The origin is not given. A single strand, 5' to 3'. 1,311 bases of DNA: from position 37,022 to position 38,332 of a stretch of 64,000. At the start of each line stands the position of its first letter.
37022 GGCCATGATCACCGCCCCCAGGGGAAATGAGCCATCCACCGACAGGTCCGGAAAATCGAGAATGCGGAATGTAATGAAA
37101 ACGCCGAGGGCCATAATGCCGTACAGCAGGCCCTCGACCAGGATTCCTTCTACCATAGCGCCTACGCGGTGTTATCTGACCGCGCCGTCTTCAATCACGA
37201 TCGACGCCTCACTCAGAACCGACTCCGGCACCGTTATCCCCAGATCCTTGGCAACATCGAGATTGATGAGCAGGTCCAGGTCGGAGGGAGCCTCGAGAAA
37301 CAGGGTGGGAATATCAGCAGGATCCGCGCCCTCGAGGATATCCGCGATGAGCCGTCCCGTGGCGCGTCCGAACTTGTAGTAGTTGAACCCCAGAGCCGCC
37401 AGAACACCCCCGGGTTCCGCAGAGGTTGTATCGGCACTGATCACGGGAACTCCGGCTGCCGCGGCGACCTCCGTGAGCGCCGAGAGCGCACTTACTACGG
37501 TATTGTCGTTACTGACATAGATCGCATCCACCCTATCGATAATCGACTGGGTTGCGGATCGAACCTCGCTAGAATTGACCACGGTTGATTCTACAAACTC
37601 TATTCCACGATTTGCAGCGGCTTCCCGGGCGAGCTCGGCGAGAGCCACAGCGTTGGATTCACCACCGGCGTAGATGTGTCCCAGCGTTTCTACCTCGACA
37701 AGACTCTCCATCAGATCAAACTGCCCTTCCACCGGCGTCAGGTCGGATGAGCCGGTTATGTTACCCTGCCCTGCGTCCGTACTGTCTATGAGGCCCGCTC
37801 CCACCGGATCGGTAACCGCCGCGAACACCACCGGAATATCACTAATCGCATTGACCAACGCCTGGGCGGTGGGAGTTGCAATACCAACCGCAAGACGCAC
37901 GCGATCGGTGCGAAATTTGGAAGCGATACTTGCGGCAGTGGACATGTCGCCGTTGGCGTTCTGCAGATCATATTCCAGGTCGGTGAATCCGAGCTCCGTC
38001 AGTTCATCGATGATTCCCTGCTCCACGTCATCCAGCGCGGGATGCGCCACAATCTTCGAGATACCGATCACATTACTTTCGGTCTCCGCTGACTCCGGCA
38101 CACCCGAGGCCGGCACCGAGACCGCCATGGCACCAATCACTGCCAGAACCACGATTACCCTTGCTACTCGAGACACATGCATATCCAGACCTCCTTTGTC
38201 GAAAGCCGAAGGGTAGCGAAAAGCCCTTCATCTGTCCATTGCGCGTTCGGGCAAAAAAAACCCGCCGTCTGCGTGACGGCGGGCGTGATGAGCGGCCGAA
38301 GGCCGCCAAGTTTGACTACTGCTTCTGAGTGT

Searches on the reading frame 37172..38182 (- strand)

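Call 67: search_protein_families(library=ncbifam, proteins=[window:37172-38182:-], max_evalue=0.00001)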
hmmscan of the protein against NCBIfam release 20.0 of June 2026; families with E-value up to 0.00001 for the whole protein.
window:37172-38182:- (336 aa): 1 family
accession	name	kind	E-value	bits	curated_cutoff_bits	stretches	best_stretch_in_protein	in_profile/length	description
NF041285.1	ABC_SBP_TrpX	equivalog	4.8e-81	272.3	390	1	10-326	3-321/322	tryptophan ABC transporter substrate-binding protein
